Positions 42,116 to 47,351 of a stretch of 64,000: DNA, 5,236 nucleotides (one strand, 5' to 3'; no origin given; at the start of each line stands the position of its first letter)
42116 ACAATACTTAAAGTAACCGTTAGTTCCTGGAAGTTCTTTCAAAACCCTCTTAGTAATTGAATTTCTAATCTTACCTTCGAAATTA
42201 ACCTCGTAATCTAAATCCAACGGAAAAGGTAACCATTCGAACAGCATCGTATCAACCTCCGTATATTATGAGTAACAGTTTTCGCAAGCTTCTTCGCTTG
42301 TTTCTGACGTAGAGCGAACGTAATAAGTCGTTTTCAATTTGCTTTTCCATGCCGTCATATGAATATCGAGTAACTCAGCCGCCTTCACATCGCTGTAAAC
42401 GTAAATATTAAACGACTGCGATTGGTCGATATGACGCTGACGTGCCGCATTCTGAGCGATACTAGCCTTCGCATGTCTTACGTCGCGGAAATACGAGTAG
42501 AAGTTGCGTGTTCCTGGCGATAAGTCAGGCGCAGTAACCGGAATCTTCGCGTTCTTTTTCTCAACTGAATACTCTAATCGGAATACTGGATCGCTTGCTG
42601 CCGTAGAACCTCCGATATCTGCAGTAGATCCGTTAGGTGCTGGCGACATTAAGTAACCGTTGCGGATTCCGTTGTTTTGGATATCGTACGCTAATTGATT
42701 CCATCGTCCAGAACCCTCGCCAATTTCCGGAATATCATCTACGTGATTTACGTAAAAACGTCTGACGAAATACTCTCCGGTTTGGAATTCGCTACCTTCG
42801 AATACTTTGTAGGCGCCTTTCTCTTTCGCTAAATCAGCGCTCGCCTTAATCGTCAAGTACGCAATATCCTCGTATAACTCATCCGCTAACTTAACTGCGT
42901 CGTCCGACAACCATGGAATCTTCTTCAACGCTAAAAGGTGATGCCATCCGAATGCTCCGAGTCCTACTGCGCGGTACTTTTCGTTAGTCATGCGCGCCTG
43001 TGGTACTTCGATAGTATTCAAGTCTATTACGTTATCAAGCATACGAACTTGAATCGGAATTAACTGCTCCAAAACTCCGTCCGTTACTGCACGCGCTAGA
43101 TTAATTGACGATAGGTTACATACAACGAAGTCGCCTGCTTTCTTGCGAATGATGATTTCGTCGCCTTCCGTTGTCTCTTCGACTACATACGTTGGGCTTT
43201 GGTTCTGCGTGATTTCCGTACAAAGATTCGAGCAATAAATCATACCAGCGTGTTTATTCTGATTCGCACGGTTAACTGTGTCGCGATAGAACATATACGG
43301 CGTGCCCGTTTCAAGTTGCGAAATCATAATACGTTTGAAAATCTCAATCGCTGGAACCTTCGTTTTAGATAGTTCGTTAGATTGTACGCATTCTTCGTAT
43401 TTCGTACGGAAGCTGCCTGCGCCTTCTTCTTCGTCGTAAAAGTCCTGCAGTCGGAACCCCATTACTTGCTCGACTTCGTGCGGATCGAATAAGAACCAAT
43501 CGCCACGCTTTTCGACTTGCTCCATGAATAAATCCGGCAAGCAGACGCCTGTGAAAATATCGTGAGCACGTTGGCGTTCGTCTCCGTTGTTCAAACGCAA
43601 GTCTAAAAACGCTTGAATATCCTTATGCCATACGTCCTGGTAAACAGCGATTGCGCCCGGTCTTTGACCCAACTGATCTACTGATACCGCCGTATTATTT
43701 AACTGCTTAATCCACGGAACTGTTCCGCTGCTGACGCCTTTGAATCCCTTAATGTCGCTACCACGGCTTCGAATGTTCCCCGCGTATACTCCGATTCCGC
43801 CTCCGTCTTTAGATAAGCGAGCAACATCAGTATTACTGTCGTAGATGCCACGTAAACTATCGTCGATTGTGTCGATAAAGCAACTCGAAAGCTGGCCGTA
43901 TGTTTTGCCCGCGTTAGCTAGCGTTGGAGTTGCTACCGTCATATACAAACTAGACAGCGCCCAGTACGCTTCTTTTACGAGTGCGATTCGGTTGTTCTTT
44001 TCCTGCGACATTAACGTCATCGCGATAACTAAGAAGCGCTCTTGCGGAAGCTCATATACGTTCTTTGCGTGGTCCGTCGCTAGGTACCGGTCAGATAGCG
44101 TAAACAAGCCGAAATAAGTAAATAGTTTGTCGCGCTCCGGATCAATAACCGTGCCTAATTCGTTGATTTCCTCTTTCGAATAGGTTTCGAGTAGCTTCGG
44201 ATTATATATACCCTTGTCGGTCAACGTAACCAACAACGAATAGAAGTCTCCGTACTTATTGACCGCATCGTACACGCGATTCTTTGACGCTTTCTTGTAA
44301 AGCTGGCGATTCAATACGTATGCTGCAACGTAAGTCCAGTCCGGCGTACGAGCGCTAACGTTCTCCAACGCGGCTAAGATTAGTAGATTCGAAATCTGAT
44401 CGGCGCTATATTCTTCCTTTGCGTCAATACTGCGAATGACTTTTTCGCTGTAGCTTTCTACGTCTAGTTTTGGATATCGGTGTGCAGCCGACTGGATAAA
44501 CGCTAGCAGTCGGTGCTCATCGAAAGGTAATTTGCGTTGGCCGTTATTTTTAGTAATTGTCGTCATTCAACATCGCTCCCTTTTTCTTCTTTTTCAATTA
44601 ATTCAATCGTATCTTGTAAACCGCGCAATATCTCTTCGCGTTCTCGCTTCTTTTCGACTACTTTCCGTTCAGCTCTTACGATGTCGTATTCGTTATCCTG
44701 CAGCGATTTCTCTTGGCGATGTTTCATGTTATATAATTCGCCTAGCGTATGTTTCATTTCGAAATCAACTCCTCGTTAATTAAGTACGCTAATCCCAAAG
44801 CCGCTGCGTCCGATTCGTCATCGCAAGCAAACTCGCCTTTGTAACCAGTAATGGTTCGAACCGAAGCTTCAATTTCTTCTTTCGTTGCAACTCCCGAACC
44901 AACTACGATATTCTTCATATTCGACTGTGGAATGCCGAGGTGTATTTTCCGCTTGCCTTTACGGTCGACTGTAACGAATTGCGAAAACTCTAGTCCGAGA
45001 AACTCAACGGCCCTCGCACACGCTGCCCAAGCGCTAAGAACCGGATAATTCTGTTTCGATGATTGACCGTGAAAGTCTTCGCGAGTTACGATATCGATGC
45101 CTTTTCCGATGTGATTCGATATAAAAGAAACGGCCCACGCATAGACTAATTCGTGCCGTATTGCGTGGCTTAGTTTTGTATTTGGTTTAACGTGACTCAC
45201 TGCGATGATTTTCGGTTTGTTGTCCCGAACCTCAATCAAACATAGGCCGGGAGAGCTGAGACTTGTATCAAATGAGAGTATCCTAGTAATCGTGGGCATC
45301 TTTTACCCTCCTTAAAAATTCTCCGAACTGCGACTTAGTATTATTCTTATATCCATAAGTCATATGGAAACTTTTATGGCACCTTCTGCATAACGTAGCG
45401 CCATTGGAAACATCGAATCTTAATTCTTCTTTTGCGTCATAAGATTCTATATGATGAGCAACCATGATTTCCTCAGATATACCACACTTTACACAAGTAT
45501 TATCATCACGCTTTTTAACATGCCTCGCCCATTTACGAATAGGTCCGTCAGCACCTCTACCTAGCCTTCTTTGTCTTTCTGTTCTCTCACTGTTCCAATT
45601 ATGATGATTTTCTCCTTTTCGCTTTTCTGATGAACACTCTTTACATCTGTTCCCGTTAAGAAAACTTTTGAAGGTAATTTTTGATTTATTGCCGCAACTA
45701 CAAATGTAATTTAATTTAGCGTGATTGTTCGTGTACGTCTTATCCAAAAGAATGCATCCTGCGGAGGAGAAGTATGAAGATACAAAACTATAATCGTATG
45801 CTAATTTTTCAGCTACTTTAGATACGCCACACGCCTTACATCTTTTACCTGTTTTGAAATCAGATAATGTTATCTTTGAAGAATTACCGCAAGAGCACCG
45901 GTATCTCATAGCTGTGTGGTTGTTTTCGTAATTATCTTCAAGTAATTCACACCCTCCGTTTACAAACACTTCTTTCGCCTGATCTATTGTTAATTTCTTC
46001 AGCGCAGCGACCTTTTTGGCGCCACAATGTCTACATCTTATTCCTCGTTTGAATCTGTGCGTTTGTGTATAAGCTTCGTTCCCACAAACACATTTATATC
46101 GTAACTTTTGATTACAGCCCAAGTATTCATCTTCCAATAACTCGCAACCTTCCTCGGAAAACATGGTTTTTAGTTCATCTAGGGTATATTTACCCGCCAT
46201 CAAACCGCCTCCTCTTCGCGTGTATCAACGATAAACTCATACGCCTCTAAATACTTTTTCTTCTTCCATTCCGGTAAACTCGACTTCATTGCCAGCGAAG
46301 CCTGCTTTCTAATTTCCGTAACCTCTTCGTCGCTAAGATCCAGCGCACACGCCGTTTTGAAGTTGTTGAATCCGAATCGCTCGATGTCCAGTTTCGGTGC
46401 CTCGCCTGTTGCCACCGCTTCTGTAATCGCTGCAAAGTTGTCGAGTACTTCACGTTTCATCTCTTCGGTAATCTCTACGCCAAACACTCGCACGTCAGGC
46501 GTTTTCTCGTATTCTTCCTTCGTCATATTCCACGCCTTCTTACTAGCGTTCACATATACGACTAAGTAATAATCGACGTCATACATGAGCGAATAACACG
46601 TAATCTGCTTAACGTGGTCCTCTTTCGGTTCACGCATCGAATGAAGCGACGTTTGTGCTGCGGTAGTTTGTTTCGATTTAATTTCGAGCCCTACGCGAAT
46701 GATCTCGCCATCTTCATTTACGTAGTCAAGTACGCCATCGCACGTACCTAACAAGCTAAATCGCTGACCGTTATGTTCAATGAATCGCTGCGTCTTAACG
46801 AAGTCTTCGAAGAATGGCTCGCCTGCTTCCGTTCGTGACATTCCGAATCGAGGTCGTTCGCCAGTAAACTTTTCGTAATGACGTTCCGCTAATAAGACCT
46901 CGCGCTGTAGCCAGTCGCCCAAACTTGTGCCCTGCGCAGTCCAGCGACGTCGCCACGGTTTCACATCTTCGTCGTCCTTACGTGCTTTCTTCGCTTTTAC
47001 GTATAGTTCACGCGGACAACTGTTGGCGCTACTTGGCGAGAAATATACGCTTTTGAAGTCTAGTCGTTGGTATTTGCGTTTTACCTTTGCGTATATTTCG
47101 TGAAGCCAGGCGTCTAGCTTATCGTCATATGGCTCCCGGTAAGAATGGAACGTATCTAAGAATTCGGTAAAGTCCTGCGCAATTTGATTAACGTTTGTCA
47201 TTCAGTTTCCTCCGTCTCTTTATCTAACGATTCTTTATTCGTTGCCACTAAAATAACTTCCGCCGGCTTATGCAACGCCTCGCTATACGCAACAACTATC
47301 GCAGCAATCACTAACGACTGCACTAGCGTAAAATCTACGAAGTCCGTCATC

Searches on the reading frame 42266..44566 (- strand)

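Call 71: search_protein_families(library=phrogs, proteins=[window:42266-44566:-], max_evalue=0.00001)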
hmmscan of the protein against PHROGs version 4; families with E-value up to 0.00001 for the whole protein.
window:42266-44566:- (766 aa): 10 families
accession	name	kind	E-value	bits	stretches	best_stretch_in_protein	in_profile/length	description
phrog_84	-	DNA, RNA and nucleotide metabolism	4.6e-247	823.7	1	1-764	62-794/975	ribonucleoside-diphosphate reductase large subunit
phrog_3987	-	DNA, RNA and nucleotide metabolism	2.7e-147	492.1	1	3-489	5-461/467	ribonucleotide reductase large subunit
phrog_3844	-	moron, auxiliary metabolic gene and host takeover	2.9e-105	353.8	1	312-764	2-449/451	NrdA-like aerobic NDP reductase large subunit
phrog_22953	-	DNA, RNA and nucleotide metabolism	3.3e-76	256.8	1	260-449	2-201/201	ribonucleotide reductase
phrog_6132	-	DNA, RNA and nucleotide metabolism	3e-51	176.2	1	1-302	1-291/530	ribonucleotide reductase large subunit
phrog_30939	-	DNA, RNA and nucleotide metabolism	8.7e-23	81.1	1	206-323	478-593/977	ribonucleotide reductase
phrog_12229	-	DNA, RNA and nucleotide metabolism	1.2e-18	67.9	1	172-298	24-147/577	ribonucleotide reductase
phrog_367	-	DNA, RNA and nucleotide metabolism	1.2e-06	28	0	482-584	398-505/701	ribonucleotide reductase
phrog_33412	-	unknown function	3.1e-06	28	0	703-755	72-125/140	-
phrog_36555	-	DNA, RNA and nucleotide metabolism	5.8e-06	27.2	0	622-753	3-139/172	ribonucleotide reductase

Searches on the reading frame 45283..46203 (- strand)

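Call 71: search_protein_families(library=phrogs, proteins=[window:45283-46203:-], max_evalue=0.00001)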
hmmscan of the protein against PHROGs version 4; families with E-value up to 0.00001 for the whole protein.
window:45283-46203:- (306 aa): 9 families
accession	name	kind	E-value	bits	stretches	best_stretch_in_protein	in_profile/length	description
phrog_559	-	DNA, RNA and nucleotide metabolism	5.1e-25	89.3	1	9-278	63-307/607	HNH endonuclease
phrog_5104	-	unknown function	2.6e-20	74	1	88-297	43-227/228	-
phrog_681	-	DNA, RNA and nucleotide metabolism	1.5e-18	67.7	1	23-207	258-436/576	endonuclease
phrog_144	-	DNA, RNA and nucleotide metabolism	1.1e-11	45.8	1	165-302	23-155/175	HNH endonuclease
phrog_589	-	DNA, RNA and nucleotide metabolism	3.7e-10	40.8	1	157-278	21-137/179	HNH endonuclease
phrog_119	-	DNA, RNA and nucleotide metabolism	8.6e-10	39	1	187-292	158-267/443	HNH endonuclease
phrog_1271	-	DNA, RNA and nucleotide metabolism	3.7e-09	37.4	1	46-290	108-326/361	HNH endonuclease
phrog_5956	-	DNA, RNA and nucleotide metabolism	1.2e-08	35.7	1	212-298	37-126/138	HNH endonuclease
phrog_7370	-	DNA, RNA and nucleotide metabolism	9.9e-06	26.6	1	224-285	31-87/115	HNH endonuclease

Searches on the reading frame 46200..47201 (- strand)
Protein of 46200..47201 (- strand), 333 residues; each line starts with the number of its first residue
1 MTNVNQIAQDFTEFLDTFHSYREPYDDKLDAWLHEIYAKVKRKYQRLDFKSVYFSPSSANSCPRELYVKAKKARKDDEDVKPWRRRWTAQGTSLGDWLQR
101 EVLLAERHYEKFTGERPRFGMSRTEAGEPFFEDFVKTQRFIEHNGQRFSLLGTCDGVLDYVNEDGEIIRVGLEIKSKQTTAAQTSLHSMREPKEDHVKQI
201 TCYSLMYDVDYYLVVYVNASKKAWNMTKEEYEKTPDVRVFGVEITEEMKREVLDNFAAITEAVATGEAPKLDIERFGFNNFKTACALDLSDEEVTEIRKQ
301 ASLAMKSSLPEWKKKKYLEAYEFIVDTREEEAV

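Call 71: search_protein_families(library=phrogs, proteins=[window:46200-47201:-], max_evalue=0.00001)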
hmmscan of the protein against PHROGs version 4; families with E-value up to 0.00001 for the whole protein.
window:46200-47201:- (333 aa): 1 family
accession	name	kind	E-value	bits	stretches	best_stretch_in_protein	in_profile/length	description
phrog_1706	-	DNA, RNA and nucleotide metabolism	4.6e-64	217.7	1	6-331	19-292/293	CRISPR/Cas system associated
